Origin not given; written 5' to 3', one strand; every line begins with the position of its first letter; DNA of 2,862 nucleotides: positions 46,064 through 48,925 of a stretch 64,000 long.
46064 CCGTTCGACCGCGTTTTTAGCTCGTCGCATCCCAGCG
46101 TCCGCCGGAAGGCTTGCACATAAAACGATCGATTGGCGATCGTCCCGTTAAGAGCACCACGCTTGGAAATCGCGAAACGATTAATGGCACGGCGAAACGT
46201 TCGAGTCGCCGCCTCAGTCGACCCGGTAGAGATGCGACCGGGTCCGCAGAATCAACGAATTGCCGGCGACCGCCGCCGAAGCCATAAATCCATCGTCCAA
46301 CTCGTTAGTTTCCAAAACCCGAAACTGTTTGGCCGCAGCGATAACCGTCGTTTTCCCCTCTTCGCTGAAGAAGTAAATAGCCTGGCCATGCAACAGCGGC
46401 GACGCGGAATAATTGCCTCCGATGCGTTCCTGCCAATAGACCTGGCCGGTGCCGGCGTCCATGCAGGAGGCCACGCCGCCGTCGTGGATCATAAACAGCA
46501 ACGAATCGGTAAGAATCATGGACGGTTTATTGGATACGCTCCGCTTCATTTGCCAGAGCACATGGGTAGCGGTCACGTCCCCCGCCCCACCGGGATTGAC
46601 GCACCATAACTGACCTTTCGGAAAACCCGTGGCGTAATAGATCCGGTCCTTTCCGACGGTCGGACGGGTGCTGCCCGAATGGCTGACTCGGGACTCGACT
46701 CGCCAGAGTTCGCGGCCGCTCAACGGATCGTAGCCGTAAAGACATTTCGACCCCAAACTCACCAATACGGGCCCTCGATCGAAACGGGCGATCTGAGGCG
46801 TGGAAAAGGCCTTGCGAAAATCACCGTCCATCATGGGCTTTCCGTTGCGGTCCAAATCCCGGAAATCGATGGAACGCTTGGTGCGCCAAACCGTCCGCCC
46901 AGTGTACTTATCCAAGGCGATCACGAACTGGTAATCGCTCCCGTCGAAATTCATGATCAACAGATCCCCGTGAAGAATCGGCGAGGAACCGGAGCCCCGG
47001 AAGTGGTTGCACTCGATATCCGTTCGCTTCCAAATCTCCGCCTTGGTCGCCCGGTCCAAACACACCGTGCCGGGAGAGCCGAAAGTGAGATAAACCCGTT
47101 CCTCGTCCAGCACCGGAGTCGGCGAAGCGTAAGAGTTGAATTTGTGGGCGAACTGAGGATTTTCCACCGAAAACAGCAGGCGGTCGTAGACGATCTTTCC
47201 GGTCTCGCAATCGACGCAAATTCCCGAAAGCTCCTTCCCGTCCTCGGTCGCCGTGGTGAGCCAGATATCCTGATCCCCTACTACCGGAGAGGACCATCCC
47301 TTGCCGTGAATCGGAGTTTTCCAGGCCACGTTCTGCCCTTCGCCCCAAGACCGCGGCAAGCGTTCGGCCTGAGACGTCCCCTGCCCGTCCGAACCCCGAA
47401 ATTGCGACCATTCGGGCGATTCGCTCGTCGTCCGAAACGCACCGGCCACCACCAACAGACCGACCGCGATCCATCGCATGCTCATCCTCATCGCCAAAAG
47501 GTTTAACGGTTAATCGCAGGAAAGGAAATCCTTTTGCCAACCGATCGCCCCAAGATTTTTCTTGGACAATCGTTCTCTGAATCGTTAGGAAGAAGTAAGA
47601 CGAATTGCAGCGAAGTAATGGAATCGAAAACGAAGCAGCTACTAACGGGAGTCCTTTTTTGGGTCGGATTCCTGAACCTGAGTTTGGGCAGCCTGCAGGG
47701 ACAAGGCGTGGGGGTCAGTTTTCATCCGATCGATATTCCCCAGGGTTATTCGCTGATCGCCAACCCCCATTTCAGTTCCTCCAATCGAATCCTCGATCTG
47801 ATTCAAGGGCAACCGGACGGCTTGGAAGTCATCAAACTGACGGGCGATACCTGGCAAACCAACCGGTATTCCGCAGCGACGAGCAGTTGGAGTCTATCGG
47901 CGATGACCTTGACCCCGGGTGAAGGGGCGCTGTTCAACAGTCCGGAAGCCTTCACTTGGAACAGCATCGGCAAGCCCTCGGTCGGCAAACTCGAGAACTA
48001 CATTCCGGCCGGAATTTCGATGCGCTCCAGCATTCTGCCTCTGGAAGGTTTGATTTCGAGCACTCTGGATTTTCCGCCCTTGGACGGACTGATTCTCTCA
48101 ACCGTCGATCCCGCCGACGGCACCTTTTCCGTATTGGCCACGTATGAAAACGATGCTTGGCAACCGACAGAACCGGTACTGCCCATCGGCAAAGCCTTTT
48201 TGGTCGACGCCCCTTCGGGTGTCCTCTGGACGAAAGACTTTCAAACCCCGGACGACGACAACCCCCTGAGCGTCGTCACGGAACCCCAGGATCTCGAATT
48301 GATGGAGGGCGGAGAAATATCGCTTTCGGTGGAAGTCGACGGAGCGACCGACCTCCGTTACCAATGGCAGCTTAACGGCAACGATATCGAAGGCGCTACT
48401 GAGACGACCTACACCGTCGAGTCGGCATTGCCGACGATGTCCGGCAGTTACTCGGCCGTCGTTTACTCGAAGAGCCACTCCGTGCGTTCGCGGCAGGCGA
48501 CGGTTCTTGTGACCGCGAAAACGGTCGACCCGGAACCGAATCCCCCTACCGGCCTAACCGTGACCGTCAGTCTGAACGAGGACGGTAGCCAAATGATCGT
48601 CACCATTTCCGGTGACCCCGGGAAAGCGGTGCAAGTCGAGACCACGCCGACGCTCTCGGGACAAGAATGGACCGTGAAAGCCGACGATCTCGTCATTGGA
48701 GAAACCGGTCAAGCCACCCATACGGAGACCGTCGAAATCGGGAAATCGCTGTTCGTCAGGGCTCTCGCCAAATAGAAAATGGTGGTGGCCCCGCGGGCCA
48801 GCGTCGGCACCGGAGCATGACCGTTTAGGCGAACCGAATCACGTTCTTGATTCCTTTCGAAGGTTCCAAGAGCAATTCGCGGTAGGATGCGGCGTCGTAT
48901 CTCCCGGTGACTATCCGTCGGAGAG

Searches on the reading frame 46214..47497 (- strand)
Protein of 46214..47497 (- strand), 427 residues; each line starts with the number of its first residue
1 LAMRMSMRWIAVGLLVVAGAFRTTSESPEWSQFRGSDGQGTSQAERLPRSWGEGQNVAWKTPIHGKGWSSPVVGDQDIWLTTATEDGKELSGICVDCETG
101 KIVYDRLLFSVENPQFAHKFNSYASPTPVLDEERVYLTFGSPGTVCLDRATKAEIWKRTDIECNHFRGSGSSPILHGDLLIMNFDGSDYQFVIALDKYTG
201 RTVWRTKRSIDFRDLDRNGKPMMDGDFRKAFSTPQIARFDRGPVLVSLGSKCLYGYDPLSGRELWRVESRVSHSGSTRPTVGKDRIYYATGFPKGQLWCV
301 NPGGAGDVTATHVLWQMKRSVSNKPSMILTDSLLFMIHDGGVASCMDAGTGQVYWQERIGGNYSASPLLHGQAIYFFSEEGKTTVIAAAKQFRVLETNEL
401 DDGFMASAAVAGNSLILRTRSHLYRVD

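Call 60: search_protein_families(library=pfam, proteins=[window:46214-47497:-], max_evalue=0.001)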
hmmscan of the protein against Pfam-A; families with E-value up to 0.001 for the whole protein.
window:46214-47497:- (427 aa): 3 families
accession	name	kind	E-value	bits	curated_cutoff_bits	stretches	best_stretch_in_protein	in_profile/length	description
PF13360.13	PQQ_2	-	2.8e-22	79.9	27.6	2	192-427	5-223/233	Outer membrane protein assembly factor BamB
PF13570.13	Beta-prop_ACSF4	-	6.8e-09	36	133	1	249-411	111-264/329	Beta-alanine-activating enzyme, beta-propeller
PF01011.28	PQQ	-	7.1e-05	22.1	26.7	0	170-211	50-88/595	Glucose/ethanol/alcohol dehydrogenase, beta-propeller domain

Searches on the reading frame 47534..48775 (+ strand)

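Call 60: search_protein_families(library=pfam, proteins=[window:47534-48775:+], max_evalue=0.001)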
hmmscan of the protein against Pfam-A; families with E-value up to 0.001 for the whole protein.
window:47534-48775:+ (413 aa): 1 family
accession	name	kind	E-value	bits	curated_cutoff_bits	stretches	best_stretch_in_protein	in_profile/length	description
PF13927.12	Ig_3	-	4.9e-05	24.2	30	1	247-307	4-73/78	Immunoglobulin domain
